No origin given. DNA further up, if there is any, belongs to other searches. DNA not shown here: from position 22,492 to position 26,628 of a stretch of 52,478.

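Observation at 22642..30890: Tandem pair of giant paralogous N-terminally anchored, Cys-rich surface proteins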

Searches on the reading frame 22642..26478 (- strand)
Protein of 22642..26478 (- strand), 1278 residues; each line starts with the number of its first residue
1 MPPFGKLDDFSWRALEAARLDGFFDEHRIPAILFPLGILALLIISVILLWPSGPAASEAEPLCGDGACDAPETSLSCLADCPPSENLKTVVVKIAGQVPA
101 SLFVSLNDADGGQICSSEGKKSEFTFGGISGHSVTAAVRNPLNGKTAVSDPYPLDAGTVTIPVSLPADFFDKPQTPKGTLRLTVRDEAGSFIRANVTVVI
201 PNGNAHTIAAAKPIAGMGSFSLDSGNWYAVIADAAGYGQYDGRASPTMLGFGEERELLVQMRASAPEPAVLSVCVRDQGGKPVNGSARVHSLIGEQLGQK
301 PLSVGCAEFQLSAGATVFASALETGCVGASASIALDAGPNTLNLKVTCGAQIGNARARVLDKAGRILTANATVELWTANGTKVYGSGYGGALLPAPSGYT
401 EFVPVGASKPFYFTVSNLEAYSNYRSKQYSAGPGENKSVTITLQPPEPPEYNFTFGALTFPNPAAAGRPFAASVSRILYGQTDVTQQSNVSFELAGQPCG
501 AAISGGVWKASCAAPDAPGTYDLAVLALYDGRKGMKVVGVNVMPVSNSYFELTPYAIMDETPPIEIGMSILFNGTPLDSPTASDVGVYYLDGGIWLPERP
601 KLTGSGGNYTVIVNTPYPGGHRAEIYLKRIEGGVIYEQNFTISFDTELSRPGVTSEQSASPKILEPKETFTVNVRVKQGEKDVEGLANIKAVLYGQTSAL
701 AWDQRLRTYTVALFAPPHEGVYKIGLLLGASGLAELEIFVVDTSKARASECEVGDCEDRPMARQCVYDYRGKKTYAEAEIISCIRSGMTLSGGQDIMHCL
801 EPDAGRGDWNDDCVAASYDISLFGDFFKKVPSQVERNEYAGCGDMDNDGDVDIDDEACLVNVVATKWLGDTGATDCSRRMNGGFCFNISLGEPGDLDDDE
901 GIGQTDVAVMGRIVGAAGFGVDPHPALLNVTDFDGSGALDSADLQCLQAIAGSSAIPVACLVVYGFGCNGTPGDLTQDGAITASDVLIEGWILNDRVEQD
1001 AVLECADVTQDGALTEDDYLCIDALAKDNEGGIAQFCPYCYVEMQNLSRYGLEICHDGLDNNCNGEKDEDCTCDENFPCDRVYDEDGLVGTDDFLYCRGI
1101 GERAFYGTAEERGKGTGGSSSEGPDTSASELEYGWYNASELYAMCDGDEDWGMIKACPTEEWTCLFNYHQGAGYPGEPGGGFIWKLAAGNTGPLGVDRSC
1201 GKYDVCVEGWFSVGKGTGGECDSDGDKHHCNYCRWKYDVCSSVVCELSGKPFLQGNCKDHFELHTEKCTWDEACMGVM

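Call 4: search_protein_families(library=pfam, proteins=[window:22642-26478:-], max_evalue=1)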
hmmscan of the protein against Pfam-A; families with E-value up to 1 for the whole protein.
window:22642-26478:- (1278 aa): 3 families
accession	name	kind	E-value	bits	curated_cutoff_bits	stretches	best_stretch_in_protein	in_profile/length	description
PF00404.24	Dockerin_1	-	1.2e-07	32.2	22.9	2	972-1021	1-51/57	Dockerin type I domain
PF11617.13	Cu-binding_MopE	-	3.5e-05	24.4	27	1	1052-1069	14-30/30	Putative metal-binding motif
PF13499.12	EF-hand_7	-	0.041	14.7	30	1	931-1021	11-64/67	EF-hand domain pair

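Call 5: search_protein_families(library=ncbifam, proteins=[window:22642-26478:-], max_evalue=1)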
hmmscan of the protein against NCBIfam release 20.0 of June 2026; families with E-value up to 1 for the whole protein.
window:22642-26478:- (1278 aa): 1 family
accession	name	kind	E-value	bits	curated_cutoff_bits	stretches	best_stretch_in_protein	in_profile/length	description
TIGR01958.1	nuoE_fam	subfamily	0.6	10.2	142.4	1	1233-1272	67-106/148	NADH-quinone oxidoreductase subunit NuoE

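Call 6: find_homologous_proteins(query=window:22642-26478:-, max_evalue=0.001)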
Query window:22642-26478:- (1278 aa): 1 proteins with E <= 0.001 among 8000 candidates.
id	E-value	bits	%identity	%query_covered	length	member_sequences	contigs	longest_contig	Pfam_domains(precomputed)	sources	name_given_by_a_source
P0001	0.0e+0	3000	100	100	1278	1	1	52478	PF00404.25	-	-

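Call 7: search_solved_structures(query=window:22642-26478:-, max_evalue=1, show_alignments=2)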
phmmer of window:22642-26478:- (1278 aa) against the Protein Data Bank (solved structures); distinct sequences matched with E-value up to 1: 1.
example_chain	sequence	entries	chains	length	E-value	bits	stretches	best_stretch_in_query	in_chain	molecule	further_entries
2y3n_B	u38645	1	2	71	0.066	14.1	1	972-1022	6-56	CELLULOSOMAL FAMILY-48 PROCESSIVE GLYCOSIDE HYDROLASE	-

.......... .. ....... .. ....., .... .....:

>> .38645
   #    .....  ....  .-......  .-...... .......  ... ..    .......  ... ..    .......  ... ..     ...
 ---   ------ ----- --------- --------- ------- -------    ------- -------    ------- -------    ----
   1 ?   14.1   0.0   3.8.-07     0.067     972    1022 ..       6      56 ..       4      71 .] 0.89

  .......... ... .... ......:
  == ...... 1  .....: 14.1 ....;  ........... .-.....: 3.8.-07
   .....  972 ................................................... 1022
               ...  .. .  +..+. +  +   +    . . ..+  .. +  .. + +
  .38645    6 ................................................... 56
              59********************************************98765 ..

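Call 28: find_related_loci(query=A1, collection=genome_contigs, flank=8000)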
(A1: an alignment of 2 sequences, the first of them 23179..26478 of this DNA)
Query A1 (1100 aa) in genome_contigs; peptide patterns used: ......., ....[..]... (x = any residue, [..] = any of these).
82 stretches matched a pattern; 8 encode a relative of the query (tblastn E <= 1e-3); 7 distinct loci.
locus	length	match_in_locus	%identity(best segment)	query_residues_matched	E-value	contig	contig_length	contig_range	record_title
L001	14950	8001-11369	44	7-1100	0e+0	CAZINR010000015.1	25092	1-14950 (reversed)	MAG TPA_asm: uncultured archaeon isolate SRP332253_co2_107 genome assembly, contig: NODE_1832_length_25092_cov_5.013780,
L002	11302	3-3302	39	8-1098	0e+0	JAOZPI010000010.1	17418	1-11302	MAG: archaeon isolate GMC4.metabat2.193 GMC4_3462_length_17418_cov_9.961009, whole genome shotgun sequence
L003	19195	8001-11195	41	72-1100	0e+0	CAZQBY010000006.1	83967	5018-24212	MAG TPA_asm: uncultured archaeon isolate binchicken_co19_513 genome assembly, contig: NODE_198_length_83967_cov_8.579333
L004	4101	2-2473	44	292-1098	0e+0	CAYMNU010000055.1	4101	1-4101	MAG TPA_asm: uncultured archaeon isolate SRP067234_co1_102 genome assembly, contig: k99_853403, whole genome shotgun seq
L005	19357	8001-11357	32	15-1100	1e-160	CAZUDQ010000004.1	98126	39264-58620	MAG TPA_asm: uncultured archaeon isolate binchicken_co181_199 genome assembly, contig: NODE_164_length_98126_cov_10.0268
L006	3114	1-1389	43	639-1100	4e-113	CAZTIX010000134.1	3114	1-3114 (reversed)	MAG TPA_asm: uncultured archaeon isolate binchicken_co17_405 genome assembly, contig: NODE_53957_length_3114_cov_3.94148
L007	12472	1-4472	40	1-1100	2e-77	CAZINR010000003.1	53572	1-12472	MAG TPA_asm: uncultured archaeon isolate SRP332253_co2_107 genome assembly, contig: NODE_504_length_53572_cov_4.635443,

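Call 36: search_protein_families(library=pfam, proteins=[L001:64-1425:+, L001:1599-2258:+, L003:47-787:+, L003:894-1553:+, L003:6217-7776:+, L005:4666-5526:+, L005:5544-6647:+, L005:6617-7921:+, L005:12758-15424:-, L005:15955-17358:+], max_evalue=0.001)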
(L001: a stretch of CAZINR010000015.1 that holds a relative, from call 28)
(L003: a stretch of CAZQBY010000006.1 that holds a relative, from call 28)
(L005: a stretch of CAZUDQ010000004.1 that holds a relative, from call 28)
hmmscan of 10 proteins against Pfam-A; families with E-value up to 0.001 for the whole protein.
L001:64-1425:+ (453 aa): 1 family
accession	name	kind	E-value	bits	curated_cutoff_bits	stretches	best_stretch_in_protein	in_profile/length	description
PF02386.22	TrkH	-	6.9e-35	120.9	27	1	49-447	36-491/502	Cation transport protein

L001:1599-2258:+ (219 aa): 13 families
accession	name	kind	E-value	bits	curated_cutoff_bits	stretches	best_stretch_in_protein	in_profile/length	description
PF02254.24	TrkA_N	-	3.2e-27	95.6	23.8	1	3-119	1-116/116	TrkA-N domain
PF02080.26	TrkA_C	-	7.6e-10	39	27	1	149-217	1-70/71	TrkA-C domain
PF02558.23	ApbA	-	2.8e-05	24.2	22.2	1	3-70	1-71/150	Ketopantoate reductase PanE/ApbA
PF13450.12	NAD_binding_8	-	3.5e-05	24.4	21.9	1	5-34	1-30/68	NAD(P)-binding Rossmann-like domain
PF01488.26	Shikimate_DH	-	7e-05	23.4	24.3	1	3-78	15-88/138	Shikimate / quinate 5-dehydrogenase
PF01494.25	FAD_binding_3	-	7.5e-05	22.5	22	1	3-65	4-60/349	FAD binding domain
PF01262.27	AlaDh_PNT_C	-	0.00014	21.8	23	1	3-70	31-97/214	Alanine dehydrogenase/PNT, C-terminal domain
PF17930.7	LpxI_N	-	0.00022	21.6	25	1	3-66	3-69/129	LpxI N-terminal domain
PF01266.30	DAO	-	0.00025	21.1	27.9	1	3-36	2-35/353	FAD dependent oxidoreductase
PF13241.12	NAD_binding_7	-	0.00069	20.6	22.1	0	3-91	10-87/104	Putative NAD(P)-binding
PF00107.32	ADH_zinc_N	-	0.0007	20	31.8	0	85-132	9-55/129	Zinc-binding dehydrogenase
PF13460.12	NAD_binding_10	-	0.00071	19.9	27.2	1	12-96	7-95/184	NAD(P)H-binding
PF01370.27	Epimerase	-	0.00082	19.3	20.9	0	3-72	1-71/240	NAD dependent epimerase/dehydratase family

L003:47-787:+ (246 aa): 1 family
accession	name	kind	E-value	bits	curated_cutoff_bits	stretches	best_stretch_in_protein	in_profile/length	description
PF02386.22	TrkH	-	4.5e-19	68.7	27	1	9-240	220-491/502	Cation transport protein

L003:894-1553:+ (219 aa): 13 families
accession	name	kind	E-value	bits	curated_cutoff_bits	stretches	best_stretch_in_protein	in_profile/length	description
PF02254.24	TrkA_N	-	3.7e-27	95.4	23.8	1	3-119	1-116/116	TrkA-N domain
PF02080.26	TrkA_C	-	1.8e-09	37.8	27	1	149-217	1-70/71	TrkA-C domain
PF01488.26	Shikimate_DH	-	2.6e-05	24.7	24.3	1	3-79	15-89/138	Shikimate / quinate 5-dehydrogenase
PF01262.27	AlaDh_PNT_C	-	3.5e-05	23.8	23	1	3-70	31-97/214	Alanine dehydrogenase/PNT, C-terminal domain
PF01266.30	DAO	-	4.1e-05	23.7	27.9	1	3-115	2-82/353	FAD dependent oxidoreductase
PF00107.32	ADH_zinc_N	-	4.9e-05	23.7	31.8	0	85-132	9-55/129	Zinc-binding dehydrogenase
PF01494.25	FAD_binding_3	-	6e-05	22.9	22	1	3-65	4-60/349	FAD binding domain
PF13450.12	NAD_binding_8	-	7.4e-05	23.4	21.9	1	5-34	1-30/68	NAD(P)-binding Rossmann-like domain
PF13241.12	NAD_binding_7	-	0.00011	23.1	22.1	1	3-98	10-91/104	Putative NAD(P)-binding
PF02558.23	ApbA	-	0.00013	22.1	22.2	1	3-70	1-71/150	Ketopantoate reductase PanE/ApbA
PF16912.11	Glu_dehyd_C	-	0.00016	21.7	34.9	1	4-76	35-110/211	Glucose dehydrogenase C-terminus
PF17930.7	LpxI_N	-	0.0002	21.7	25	1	3-66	3-69/129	LpxI N-terminal domain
PF01370.27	Epimerase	-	0.00056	19.8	20.9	1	3-72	1-71/240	NAD dependent epimerase/dehydratase family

L003:6217-7776:+ (519 aa): 1 family
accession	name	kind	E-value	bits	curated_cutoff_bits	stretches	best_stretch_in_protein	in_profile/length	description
PF01040.23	UbiA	-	5.6e-22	78.7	34.2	1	289-490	20-222/250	UbiA prenyltransferase family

L005:4666-5526:+ (286 aa): 3 families
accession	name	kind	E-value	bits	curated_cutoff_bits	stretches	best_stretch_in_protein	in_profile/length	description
PF13793.12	Pribosyltran_N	-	4e-27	94.8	25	1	1-113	1-115/117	N-terminal domain of ribose phosphate pyrophosphokinase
PF00156.33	Pribosyltran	-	1.7e-14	53.9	26.3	1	150-247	21-125/158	Phosphoribosyl transferase domain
PF14572.12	Pribosyl_synth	-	1.2e-05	25.8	27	0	207-252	81-126/184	Phosphoribosyl synthetase-associated domain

L005:5544-6647:+ (367 aa): 2 families
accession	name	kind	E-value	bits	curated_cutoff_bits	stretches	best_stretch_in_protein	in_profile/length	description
PF04443.18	LuxE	-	2.7e-56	191.6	24.9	1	9-366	21-389/391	Acyl-protein synthetase, LuxE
PF00501.34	AMP-binding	-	0.00099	18.4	29.9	0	243-310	302-375/384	AMP-binding enzyme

L005:6617-7921:+ (434 aa): 1 family
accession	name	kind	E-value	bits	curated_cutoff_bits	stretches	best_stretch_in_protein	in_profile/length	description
PF05893.19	LuxC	-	5.9e-56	190.5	21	1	53-429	29-401/401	Acyl-CoA reductase (LuxC)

L005:12758-15424:- (888 aa): 5 families
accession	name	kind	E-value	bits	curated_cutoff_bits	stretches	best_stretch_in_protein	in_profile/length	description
PF00133.28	tRNA-synt_1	-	2.2e-91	307.1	22.7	1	117-666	1-413/414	tRNA synthetases class I (I, L, M and V)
PF08264.19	Anticodon_1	-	1.2e-37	129.5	25.1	1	708-855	1-145/148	Anticodon-binding domain of tRNA ligase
PF09334.17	tRNA-synt_1g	-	2.7e-24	86.1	20.1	2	141-286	3-135/391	tRNA synthetases class I (M)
PF01406.26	tRNA-synt_1e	-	3.4e-06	27.1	27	1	606-667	232-292/301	tRNA synthetases class I (C) catalytic domain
PF13603.12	tRNA-synt_1_2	-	4e-06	26.9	25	1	336-398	84-146/185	Leucyl-tRNA synthetase, editing domain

L005:15955-17358:+ (467 aa): 3 families
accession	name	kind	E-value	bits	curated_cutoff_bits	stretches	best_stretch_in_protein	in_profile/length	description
PF21763.2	DHH_CID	-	1.1e-20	74.3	27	1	190-275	1-84/84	DHH-CID domain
PF02272.25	DHHA1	-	3.2e-13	50.4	25.9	1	385-460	29-101/102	DHHA1 domain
PF01368.27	DHH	-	1.9e-11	44.7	28.1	1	22-129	1-100/125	DHH family, N-terminal domain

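Call 41: search_protein_families(library=pfam, proteins=[L001:7995-13214:+, L001:2811-7943:+, L003:7884-13046:+, L003:2464-6216:+, L005:7971-12761:+, L002:3847-7290:+], max_evalue=0.01)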
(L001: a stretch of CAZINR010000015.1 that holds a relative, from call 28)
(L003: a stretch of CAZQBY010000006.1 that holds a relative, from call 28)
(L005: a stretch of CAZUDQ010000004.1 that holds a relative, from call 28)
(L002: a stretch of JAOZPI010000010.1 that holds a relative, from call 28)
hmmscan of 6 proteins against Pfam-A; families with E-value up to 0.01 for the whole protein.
L001:7995-13214:+ (1739 aa): 9 families
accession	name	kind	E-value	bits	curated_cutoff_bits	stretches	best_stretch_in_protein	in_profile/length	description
PF08517.17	AXH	-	7.7e-12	46.2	33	1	1206-1308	1-111/116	Ataxin-1 and HBP1 module (AXH)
PF00404.24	Dockerin_1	-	1.2e-08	35.5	22.9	0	841-886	11-54/57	Dockerin type I domain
PF01079.26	Hint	-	5.7e-07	29.8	29.7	1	1201-1285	9-95/213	Hint module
PF05203.21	Hom_end_hint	-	1.2e-05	25.8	32.1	1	1205-1235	1-31/228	Hom_end-associated Hint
PF07591.16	PT-HINT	-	8.8e-05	23.2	27.7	1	1215-1356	5-132/137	Pretoxin HINT domain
PF14623.11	Vint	-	0.00036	20.8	27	1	1204-1285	1-72/166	Hint-domain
PF14890.11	Intein_splicing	-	0.00043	20.6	35.8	0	1212-1353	1-155/155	Intein splicing domain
PF13403.11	Hint_2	-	0.00061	20.6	28.4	0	1205-1235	2-31/147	Hint domain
PF11617.13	Cu-binding_MopE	-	0.0033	18.1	27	1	1078-1094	15-30/30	Putative metal-binding motif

L001:2811-7943:+ (1710 aa): 3 families
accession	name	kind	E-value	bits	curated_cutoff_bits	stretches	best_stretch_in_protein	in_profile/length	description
PF00404.24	Dockerin_1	-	8.4e-16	58.4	22.9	2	1024-1080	1-54/57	Dockerin type I domain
PF11617.13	Cu-binding_MopE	-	2.2e-05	25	27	1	1194-1210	14-29/30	Putative metal-binding motif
PF13620.12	CarboxypepD_reg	-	0.0022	18.8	32.3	0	263-331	2-66/82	Carboxypeptidase regulatory-like domain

L003:7884-13046:+ (1720 aa): 8 families
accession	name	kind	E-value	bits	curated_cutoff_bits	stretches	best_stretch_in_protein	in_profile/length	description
PF08517.17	AXH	-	1.2e-09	39.1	33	1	1182-1286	1-113/116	Ataxin-1 and HBP1 module (AXH)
PF01079.26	Hint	-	5e-08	33.2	29.7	1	1179-1287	11-117/213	Hint module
PF00404.24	Dockerin_1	-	8.9e-08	32.7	22.9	1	897-953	1-54/57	Dockerin type I domain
PF05203.21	Hom_end_hint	-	5.3e-06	27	32.1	1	1181-1215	1-35/228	Hom_end-associated Hint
PF07591.16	PT-HINT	-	3.2e-05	24.6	27.7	1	1191-1331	5-131/137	Pretoxin HINT domain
PF14623.11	Vint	-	0.0011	19.3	27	1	1180-1260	1-71/166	Hint-domain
PF14890.11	Intein_splicing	-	0.0041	17.4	35.8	0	1189-1329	2-155/155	Intein splicing domain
PF11617.13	Cu-binding_MopE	-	0.0059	17.3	27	1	1057-1073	15-30/30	Putative metal-binding motif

L003:2464-6216:+ (1250 aa): 2 families
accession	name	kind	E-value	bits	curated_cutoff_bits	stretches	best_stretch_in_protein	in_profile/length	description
PF00404.24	Dockerin_1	-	8.3e-10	39.2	22.9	2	1031-1086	1-55/57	Dockerin type I domain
PF11617.13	Cu-binding_MopE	-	0.00021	21.9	27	1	1112-1127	15-29/30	Putative metal-binding motif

L005:7971-12761:+ (1596 aa): 2 families
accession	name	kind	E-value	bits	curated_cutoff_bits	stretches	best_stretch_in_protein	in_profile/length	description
PF00404.24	Dockerin_1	-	7.3e-13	48.9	22.9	2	994-1050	1-57/57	Dockerin type I domain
PF11617.13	Cu-binding_MopE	-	0.00018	22.1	27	0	1074-1088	14-27/30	Putative metal-binding motif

L002:3847-7290:+ (1148 aa): 4 families
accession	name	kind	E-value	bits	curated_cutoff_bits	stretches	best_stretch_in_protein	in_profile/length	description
PF13620.12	CarboxypepD_reg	-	1e-06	29.5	32.3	0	393-462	14-81/82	Carboxypeptidase regulatory-like domain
PF11617.13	Cu-binding_MopE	-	0.00016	22.3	27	1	1021-1038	14-30/30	Putative metal-binding motif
PF17802.7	SpaA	-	0.00036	21.1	23.1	1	394-461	17-86/91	Prealbumin-like fold domain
PF17210.9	SdrD_B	-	0.0015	19.2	29.7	1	394-448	25-77/112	SdrD B-like domain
